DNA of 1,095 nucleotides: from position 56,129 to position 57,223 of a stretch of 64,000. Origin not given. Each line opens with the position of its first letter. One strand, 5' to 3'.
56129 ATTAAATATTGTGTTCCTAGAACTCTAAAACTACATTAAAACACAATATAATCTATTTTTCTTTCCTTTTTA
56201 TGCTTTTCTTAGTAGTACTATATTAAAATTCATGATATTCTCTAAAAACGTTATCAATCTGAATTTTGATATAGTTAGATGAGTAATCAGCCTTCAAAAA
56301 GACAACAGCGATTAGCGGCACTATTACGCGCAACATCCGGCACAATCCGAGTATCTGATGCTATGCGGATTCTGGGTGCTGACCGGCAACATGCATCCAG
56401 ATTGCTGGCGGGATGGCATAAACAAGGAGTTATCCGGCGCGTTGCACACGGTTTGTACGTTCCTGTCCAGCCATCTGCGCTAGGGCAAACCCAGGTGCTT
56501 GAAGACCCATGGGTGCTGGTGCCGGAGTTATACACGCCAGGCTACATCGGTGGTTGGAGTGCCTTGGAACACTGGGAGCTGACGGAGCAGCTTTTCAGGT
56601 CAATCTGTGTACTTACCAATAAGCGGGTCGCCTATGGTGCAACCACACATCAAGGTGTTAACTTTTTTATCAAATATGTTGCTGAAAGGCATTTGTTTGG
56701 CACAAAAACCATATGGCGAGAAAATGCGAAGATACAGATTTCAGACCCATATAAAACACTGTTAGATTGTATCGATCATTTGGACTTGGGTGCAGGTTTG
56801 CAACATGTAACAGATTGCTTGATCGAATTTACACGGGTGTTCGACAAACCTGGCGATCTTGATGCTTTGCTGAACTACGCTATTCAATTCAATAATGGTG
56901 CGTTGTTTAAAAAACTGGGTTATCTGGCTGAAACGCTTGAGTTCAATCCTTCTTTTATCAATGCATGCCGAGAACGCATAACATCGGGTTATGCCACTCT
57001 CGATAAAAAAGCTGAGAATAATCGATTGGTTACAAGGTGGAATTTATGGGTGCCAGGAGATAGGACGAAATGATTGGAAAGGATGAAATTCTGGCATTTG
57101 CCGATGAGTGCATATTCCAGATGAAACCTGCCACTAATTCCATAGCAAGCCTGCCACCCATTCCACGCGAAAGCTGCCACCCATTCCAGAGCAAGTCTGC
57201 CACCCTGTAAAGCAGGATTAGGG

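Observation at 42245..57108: Dense addiction/defence-module neighbourhood: DinJ-YafQ, RHH-PIN, HigBA-like, and an orphan AbiEi whose AbiEii toxin was destroyed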

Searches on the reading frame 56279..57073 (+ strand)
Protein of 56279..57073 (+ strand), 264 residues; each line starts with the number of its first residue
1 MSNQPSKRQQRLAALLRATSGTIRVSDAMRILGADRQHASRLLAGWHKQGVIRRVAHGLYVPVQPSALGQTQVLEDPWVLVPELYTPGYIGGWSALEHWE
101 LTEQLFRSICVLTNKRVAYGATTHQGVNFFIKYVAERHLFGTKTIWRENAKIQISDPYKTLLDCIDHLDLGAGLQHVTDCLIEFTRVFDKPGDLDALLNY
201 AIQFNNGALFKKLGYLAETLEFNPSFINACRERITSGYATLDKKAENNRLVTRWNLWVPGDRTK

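Call 3: search_protein_families(library=pfam, proteins=[window:56279-57073:+], max_evalue=0.01)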
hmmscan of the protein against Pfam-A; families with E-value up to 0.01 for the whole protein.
window:56279-57073:+ (264 aa): 4 families
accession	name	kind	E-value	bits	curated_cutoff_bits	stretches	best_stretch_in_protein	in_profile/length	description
PF13338.12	AbiEi_4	-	1e-07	32.4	25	1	10-62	1-48/49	Transcriptional regulator, AbiEi antitoxin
PF13518.12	HTH_28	-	0.00068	20.1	25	1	10-51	1-41/52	Helix-turn-helix domain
PF12802.13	MarR_2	-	0.0025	18.4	27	1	12-57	11-55/61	MarR family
PF13545.12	HTH_Crp_2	-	0.0025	18.2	27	1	26-57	26-57/70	Crp-like helix-turn-helix domain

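Call 4: search_protein_families(library=ncbifam, proteins=[window:56279-57073:+], max_evalue=0.01)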
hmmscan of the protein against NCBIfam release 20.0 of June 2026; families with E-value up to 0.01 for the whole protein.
window:56279-57073:+ (264 aa): 0 families

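Call 11: find_encoding_contigs(protein=window:56279-57073:+, flank=10000, max_places=8)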
Protein window:56279-57073:+ (264 aa): no gene with exactly this product is on record in the collection.

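Call 19: find_homologous_proteins(query=window:56279-57073:+, max_evalue=0.00001)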
Query window:56279-57073:+ (264 aa): 702 proteins with E <= 0.00001 among 2715 candidates; the best 120 are listed.
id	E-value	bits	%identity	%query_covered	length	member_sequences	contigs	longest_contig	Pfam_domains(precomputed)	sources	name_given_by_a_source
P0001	4.7e-165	565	92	100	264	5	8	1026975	PF13338.13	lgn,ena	-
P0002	2.9e-164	563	91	100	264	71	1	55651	PF13338.13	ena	-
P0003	3.0e-163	559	91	100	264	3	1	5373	PF13338.13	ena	-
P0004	9.4e-161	551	100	89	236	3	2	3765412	-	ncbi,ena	-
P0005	2.5e-152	524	85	100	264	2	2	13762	PF13338.13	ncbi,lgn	-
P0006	1.7e-150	518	84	100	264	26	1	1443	PF13338.13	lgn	-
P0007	2.4e-147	507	84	100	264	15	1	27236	-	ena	-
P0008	7.4e-147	506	81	100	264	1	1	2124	PF13338.13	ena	-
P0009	4.6e-146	503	80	100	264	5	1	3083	PF13338.13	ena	-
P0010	3.6e-143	494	78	100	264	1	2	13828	PF13338.13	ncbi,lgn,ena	ncbi:MAG: type IV toxin-antitoxin system AbiEi family antitoxin domain-containing protein [Pseudomon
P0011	5.7e-143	493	80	99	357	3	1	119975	PF13338.13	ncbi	ncbi:MAG: type IV toxin-antitoxin system AbiEi family antitoxin domain-containing protein [Pseudohon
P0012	1.4e-142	492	78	100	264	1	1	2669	-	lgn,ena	-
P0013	2.9e-142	491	80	100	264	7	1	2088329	-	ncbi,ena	-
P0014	2.2e-141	488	78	100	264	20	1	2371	-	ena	-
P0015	1.3e-140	485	77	100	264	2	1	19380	-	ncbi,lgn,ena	-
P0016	1.3e-140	485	79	100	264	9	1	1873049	PF13338.13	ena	-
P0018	4.7e-139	480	77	100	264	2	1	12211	PF13338.13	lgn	-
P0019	2.1e-138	478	77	100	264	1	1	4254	PF13338.13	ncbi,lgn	-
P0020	3.1e-138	477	78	100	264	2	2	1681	PF13338.13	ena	-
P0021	4.5e-138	477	77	100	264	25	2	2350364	PF13338.13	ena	-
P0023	1.1e-137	476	77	98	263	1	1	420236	PF13338.13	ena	-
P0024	5.3e-135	467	74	100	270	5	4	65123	PF13338.13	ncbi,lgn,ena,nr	ncbi:MAG: type IV toxin-antitoxin system AbiEi family antitoxin domain-containing protein [Gammaprot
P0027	1.9e-133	462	74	100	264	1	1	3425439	PF13338.13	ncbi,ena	-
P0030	1.1e-131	456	74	100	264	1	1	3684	PF13338.13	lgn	-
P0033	6.8e-130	450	75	98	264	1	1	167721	PF13338.13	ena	-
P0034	7.1e-129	447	71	100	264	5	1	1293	PF13338.13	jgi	jgi:predicted transcriptional regulator of viral defense system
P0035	3.2e-128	445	72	99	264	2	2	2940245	PF13338.13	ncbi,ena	-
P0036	4.2e-128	444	71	100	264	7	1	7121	PF13338.13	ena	-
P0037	6.9e-128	443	72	98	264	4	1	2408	PF13338.13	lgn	-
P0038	1.6e-127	442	72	98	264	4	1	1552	PF13338.13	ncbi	-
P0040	2.4e-127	442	72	98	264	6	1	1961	PF13338.13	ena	-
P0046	1.5e-126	439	73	96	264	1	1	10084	PF13338.13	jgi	-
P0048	4.3e-126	438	72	98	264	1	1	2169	PF13338.13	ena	-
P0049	6.2e-126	437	71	98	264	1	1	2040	PF13338.13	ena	-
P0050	9.3e-126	436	71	99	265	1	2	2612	PF13338.13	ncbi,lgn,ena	ncbi:MAG: type IV toxin-antitoxin system AbiEi family antitoxin domain-containing protein [Pseudomon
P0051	3.0e-125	435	72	98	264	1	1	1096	PF13338.13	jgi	-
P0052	1.1e-124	433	70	99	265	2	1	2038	PF13338.13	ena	-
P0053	1.3e-124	433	70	100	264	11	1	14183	PF13338.13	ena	-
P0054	3.1e-124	432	71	98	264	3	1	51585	PF13338.13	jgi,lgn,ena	-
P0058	1.4e-123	429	69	99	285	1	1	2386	PF13338.13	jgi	-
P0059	1.5e-123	429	69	98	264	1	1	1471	PF13338.13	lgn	-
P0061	3.2e-123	428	70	98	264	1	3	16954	PF13338.13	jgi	-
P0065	6.5e-123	427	70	98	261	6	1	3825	PF13338.13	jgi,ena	-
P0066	1.2e-122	426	69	100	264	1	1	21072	PF13338.13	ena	-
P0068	4.6e-122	424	70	98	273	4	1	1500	PF13338.13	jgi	-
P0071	1.2e-121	423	69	99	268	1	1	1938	PF13338.13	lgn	-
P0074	2.6e-121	422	70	99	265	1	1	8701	PF13338.13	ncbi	-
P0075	5.9e-121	421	69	98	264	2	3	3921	PF13338.13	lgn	-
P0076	1.2e-120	420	68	99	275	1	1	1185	PF13338.13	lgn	-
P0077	2.3e-120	419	69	99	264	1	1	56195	PF13338.13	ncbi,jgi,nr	ncbi:MAG: hypothetical protein GXP21_05850 [Gammaproteobacteria bacterium]|nr:hypothetical protein [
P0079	5.3e-120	418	69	98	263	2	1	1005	PF13338.13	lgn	-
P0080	1.9e-119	416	68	98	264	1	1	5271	PF13338.13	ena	-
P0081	2.6e-119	415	67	98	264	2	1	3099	PF13338.13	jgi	jgi:predicted transcriptional regulator of viral defense system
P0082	2.6e-119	415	69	98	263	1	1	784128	PF13338.13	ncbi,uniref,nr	ncbi:type IV toxin-antitoxin system AbiEi family antitoxin domain-containing protein [Oceanicoccus s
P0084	6.8e-119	414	69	99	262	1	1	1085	PF13338.13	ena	-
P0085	7.4e-119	414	69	98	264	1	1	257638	PF13338.13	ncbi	ncbi:type IV toxin-antitoxin system AbiEi family antitoxin domain-containing protein [Porticoccus sp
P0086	7.8e-119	414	68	98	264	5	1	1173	PF13338.13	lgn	-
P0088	2.3e-118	412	67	98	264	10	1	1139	PF13338.13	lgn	-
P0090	2.6e-118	412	67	98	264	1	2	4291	PF13338.13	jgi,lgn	jgi:predicted transcriptional regulator of viral defense system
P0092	3.2e-118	412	68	98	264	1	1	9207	PF13338.13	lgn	-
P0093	3.6e-118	412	68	98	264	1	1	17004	PF13338.13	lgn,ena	-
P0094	3.6e-118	412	68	98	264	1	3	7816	PF13338.13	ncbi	-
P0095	5.3e-118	411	66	98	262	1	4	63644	PF13338.13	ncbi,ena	-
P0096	5.7e-118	411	65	100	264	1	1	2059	PF13338.13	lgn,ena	-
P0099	1.2e-117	410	66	98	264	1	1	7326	PF13338.13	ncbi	-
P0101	2.0e-117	409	68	98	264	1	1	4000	PF13338.13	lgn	-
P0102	3.2e-117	408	68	98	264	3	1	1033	PF13338.13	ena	-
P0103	4.5e-117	408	66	98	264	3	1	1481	PF13338.13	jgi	jgi:predicted transcriptional regulator of viral defense system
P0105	5.9e-117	408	66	98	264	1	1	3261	PF13338.13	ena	-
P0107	1.3e-116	407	67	98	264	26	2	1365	PF13338.13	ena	-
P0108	4.0e-116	405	66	98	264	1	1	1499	PF13338.13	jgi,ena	-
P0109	6.0e-116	404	66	98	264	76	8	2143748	PF13338.13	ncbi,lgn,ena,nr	ncbi:MAG: type IV toxin-antitoxin system AbiEi family antitoxin domain-containing protein [Porticocc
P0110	6.7e-116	404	66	98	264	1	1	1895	PF13338.13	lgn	-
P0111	1.0e-115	404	66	98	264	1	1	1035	PF13338.13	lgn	-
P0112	1.2e-115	403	66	98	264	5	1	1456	PF13338.13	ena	-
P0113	1.8e-115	403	67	98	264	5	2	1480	PF13338.13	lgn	-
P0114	2.7e-115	402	66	98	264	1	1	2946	PF13338.13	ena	-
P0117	6.1e-115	401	67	98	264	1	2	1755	PF13338.13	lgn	-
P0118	6.4e-115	401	65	98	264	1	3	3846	PF13338.13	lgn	-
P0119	6.7e-115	401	67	98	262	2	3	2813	PF13338.13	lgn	-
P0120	8.2e-115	401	67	97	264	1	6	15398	PF13338.13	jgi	-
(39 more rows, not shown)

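Call 20: find_encoding_contigs(protein=P0004, flank=10000, max_places=4)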
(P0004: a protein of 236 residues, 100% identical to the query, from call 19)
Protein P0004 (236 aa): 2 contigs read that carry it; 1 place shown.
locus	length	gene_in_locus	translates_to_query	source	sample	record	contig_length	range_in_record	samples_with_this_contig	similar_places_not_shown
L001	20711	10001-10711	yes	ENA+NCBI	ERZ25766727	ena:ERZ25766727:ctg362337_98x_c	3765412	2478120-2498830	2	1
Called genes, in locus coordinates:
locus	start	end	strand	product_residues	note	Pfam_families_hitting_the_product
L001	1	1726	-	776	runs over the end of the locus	PF07715:Plug, PF00593:TonB_dep_Rec_b-barrel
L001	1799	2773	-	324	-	PF01545:Cation_efflux, PF16916:ZT_dimer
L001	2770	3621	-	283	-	PF02535:Zip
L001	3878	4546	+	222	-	PF01797:Y1_Tnp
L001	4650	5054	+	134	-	PF06296:RelE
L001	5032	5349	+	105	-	PF01381:HTH_3 (weak)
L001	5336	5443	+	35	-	-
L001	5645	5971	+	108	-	-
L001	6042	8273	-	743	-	PF06452:CBM9_1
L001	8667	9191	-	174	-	PF04115:Ureidogly_lyase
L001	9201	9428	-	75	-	-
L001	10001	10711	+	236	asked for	-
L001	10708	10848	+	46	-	-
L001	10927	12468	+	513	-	PF00665:rve, PF22483:Mu-transpos_C_2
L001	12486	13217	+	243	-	PF01695:IstB_IS21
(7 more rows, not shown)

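Call 21: find_encoding_contigs(protein=P0001, flank=10000, max_places=6)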
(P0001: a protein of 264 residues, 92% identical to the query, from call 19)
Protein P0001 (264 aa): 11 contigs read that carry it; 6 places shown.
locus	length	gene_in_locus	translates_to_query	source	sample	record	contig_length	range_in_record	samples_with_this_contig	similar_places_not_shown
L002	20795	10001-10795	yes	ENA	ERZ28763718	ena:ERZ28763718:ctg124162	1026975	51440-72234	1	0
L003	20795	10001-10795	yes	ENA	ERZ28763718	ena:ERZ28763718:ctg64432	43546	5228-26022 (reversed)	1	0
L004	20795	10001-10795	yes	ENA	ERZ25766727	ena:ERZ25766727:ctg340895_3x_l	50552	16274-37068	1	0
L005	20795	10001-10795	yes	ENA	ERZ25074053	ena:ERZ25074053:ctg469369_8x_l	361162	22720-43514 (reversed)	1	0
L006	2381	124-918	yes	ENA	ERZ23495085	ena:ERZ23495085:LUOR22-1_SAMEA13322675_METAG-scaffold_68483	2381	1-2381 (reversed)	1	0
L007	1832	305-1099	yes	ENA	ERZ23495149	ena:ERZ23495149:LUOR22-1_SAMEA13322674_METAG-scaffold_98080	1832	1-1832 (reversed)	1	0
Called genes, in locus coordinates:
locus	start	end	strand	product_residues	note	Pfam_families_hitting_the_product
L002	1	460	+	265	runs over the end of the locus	PF02548:Pantoate_transf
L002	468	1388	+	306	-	PF02569:Pantoate_ligase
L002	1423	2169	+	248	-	PF00994:MoCF_biosynth, PF24102:FLAD1_M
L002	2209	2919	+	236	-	PF02390:Methyltransf_4 (weak), PF13847:Methyltransf_31, PF08241:Methyltransf_11 (weak), PF08242:Methyltransf_12, PF13649:Methyltransf_25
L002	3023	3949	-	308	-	PF06027:SLC35F (weak), PF00892:EamA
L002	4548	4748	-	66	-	PF02586:SRAP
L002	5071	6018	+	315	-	PF22558:REase-ARP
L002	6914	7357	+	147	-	PF08937:ThsB_TIR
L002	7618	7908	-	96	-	-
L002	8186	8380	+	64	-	-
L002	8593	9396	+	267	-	-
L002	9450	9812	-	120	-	PF13744:HTH_37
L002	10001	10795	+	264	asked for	PF13338:AbiEi_4 (weak)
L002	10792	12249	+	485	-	PF08843:AbiEii, PF13280:WYL (weak)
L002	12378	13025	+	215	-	PF13643:DUF4145 (weak)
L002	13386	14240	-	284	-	PF11907:DUF3427 (weak), PF13391:HNH_2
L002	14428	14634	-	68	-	-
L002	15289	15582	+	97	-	PF04255:DUF433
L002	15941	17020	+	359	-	PF02547:Queuosine_synth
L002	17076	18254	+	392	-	PF01702:TGT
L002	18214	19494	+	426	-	PF04932:Wzy_C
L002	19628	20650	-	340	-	PF13439:Glyco_transf_4, PF13579:Glyco_trans_4_4, PF20706:GT4-conflict, PF00534:Glycos_transf_1, PF13692:Glyco_trans_1_4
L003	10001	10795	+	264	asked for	PF13338:AbiEi_4 (weak)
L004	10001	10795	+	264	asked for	PF13338:AbiEi_4 (weak)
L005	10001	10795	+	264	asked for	PF13338:AbiEi_4 (weak)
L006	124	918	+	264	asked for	PF13338:AbiEi_4 (weak)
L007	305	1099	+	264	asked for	PF13338:AbiEi_4 (weak)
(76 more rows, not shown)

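Call 33: find_homologous_proteins(query=L002:10792-12246:+, max_evalue=1e-10)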
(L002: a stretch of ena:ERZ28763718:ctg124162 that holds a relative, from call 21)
Query L002:10792-12246:+ (485 aa): 7809 proteins with E <= 1e-10 among 8000 candidates; the best 120 are listed.
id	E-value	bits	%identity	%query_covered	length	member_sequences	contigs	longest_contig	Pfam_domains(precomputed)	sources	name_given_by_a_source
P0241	0.0e+0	1127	100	100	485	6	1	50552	PF08843.18,PF13280.13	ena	-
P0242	0.0e+0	1077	95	100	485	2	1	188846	PF08843.18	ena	-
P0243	0.0e+0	1067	94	100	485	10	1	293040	PF08843.18,PF13280.13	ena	-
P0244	1.3e-297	1005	89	100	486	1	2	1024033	PF08843.18,PF13280.13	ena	-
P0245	1.2e-287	972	85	100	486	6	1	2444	PF08843.18,PF13280.13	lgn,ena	-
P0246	1.6e-287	972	84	100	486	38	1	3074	PF08843.18,PF13280.13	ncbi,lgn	-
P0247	1.8e-287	972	86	99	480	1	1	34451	PF08843.18,PF13280.13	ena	-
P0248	1.5e-278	942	84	99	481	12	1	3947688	PF08843.18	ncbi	-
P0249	6.2e-270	914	93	88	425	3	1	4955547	PF08843.18,PF13280.13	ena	-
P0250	3.6e-263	891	78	100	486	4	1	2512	PF08843.18,PF13280.13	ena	-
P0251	2.1e-250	849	75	99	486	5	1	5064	PF08843.18,PF13280.13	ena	-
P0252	7.0e-250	848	75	99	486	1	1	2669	PF08843.18,PF13280.13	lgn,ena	-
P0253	7.3e-249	844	75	100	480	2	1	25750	PF08843.18,PF13280.13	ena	-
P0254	5.2e-247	838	74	99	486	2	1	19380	PF08843.18,PF13280.13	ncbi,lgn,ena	-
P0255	6.5e-247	838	73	100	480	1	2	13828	PF08843.18,PF13280.13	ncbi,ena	ncbi:MAG: nucleotidyl transferase AbiEii/AbiGii toxin family protein [Pseudomonadales bacterium]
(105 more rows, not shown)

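Call 34: search_protein_families(library=pfam, proteins=[L002:10792-12246:+], max_evalue=1)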
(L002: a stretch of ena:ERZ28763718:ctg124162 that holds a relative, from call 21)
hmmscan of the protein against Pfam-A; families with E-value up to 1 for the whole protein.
L002:10792-12246:+ (485 aa): 5 families
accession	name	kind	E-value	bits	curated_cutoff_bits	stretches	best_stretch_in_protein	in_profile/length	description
PF08843.17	AbiEii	-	1.6e-33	117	22.5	1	29-266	1-237/238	Nucleotidyl transferase AbiEii toxin, Type IV TA system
PF13280.12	WYL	-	2.7e-06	27.7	21.8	1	313-378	3-68/70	WYL domain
PF17283.8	Zn_ribbon_SprT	-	0.088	13.3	28.1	1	441-456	1-16/38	SprT-like zinc ribbon domain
PF00096.32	zf-C2H2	-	0.097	13.6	25.2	1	445-459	1-15/23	Zinc finger, C2H2 type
PF13894.12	zf-C2H2_4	-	0.14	13.4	27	1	445-466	1-19/24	C2H2-type zinc finger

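Call 35: search_protein_families(library=padloc, proteins=[window:56279-57073:+, L002:10792-12246:+], max_evalue=0.001)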
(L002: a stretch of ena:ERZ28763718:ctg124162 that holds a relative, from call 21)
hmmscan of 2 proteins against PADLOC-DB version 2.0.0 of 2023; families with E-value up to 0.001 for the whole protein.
window:56279-57073:+ (264 aa): 24 families
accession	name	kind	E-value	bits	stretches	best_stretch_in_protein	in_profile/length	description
PDLC02271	AbiEi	-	7.6e-90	298.7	1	6-260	7-259/263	AbiEi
PDLC02267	AbiEi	-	3.8e-47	158.8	1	7-256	4-238/252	AbiEi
PDLC02269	AbiEi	-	5.5e-28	95.9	1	23-261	13-239/251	AbiEi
PDLC02287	AbiEi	-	4.9e-26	89.8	1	23-261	13-239/253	AbiEi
PDLC02276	AbiEi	-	1.1e-22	78.8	1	9-235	4-225/270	AbiEi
PDLC02270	AbiEi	-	1.2e-17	61.9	1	34-260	26-255/265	AbiEi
PDLC02266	AbiEi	-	2.2e-14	51.5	1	14-258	9-250/258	AbiEi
PDLC02225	AbiEi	-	8.7e-13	46.4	1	8-205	6-182/198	AbiEi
PDLC02272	AbiEi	-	3.5e-12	44.6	1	34-219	24-197/200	AbiEi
PDLC02241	AbiEi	-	5.2e-12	44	1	28-165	17-145/199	AbiEi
PDLC02282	AbiEi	-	3e-11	41.2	1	20-223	15-213/260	AbiEi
PDLC02283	AbiEi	-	1e-10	39.7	1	6-186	4-171/201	AbiEi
PDLC02265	AbiEi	-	6.8e-10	37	1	8-201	3-181/198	AbiEi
PDLC02230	AbiEi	-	5.3e-09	34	1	37-180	17-150/192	AbiEi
PDLC02275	AbiEi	-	6.5e-09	34.1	1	35-202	20-170/184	AbiEi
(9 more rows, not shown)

L002:10792-12246:+ (485 aa): 28 families (the best 25 are shown)
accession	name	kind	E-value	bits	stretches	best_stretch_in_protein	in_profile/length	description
PDLC02317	AbiEii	-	3e-168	557.9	1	1-398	1-392/396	AbiEii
PDLC02304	AbiEii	-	5.3e-66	221.2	1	1-272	1-255/260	AbiEii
PDLC02323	AbiEii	-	4.2e-24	83.5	1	1-263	1-238/248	AbiEii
PDLC02321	AbiEii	-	6.8e-22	76.5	1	18-94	19-93/296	AbiEii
PDLC02294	AbiEii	-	8.6e-22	76.2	1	1-215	1-197/260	AbiEii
PDLC02305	AbiEii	-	3.7e-19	67.1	1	4-209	5-196/306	AbiEii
PDLC02292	AbiEii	-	1.6e-18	65.5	1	7-94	14-96/283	AbiEii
PDLC02297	AbiEii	-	1.1e-17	62.4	1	5-155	6-155/307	AbiEii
PDLC02289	AbiEii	-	6.2e-16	56.8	1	8-189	19-195/309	AbiEii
PDLC02303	AbiEii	-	1.9e-14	51.7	2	4-80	3-78/249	AbiEii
PDLC02291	AbiEii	-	2.7e-14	51.2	1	6-271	22-263/310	AbiEii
PDLC02306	AbiEii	-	4.9e-14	50.6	1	29-275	26-278/280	AbiEii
PDLC02296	AbiEii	-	3.2e-13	47.5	1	17-209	20-203/282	AbiEii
PDLC02288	AbiEii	-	3.4e-13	47.2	1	4-252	14-251/294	AbiEii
PDLC02302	AbiEii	-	3.4e-12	44.4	1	10-154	15-157/313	AbiEii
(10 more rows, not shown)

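Call 58: find_encoding_contigs(protein=P0002, flank=4000, max_places=3)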
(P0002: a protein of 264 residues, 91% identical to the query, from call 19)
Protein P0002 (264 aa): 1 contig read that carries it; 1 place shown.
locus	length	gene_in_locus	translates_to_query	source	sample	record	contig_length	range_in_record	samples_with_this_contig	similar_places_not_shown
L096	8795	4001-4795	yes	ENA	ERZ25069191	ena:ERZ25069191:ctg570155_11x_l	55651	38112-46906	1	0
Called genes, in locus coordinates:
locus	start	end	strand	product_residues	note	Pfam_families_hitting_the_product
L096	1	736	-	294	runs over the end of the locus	PF00561:Abhydrolase_1, PF12697:Abhydrolase_6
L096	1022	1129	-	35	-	-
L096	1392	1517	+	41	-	-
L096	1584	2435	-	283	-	PF13276:HTH_21 (weak), PF00665:rve, PF24764:rva_4 (faint), PF13683:rve_3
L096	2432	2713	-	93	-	PF01527:HTH_Tnp_1 (weak)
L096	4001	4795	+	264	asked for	PF13338:AbiEi_4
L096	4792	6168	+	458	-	PF08843:AbiEii, PF13280:WYL (weak)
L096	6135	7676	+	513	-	PF00665:rve, PF27155:Y4rL_C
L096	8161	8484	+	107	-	PF06296:RelE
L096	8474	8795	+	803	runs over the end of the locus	PF01381:HTH_3, PF08867:FRG, PF13414:TPR_11, PF00515:TPR_1, PF13414:TPR_11, PF13414:TPR_11, PF13424:TPR_12, PF00515:TPR_1, +42 more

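Call 59: find_encoding_contigs(protein=P0013, flank=4000, max_places=3)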
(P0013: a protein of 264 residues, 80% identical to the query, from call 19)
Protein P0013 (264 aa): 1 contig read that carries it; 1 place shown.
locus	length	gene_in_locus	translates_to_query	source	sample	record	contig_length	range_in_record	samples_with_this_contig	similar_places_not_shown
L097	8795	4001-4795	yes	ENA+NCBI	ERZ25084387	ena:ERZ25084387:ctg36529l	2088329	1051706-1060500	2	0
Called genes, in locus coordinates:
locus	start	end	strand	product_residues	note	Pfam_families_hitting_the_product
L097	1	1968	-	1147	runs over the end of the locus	PF00289:Biotin_carb_N, PF02786:CPSase_L_D2, PF07478:Dala_Dala_lig_C, PF02785:Biotin_carb_C, PF00682:HMGL-like, PF02436:PYC_OADA, PF00364:Biotin_lipoyl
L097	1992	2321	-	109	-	PF04358:DsrC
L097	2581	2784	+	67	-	-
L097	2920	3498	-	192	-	-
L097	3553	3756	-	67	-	-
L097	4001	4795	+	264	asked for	-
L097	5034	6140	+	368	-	PF03480:DctP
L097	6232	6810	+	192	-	PF04290:DctQ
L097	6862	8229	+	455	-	PF06808:DctM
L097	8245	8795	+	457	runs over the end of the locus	PF01425:Amidase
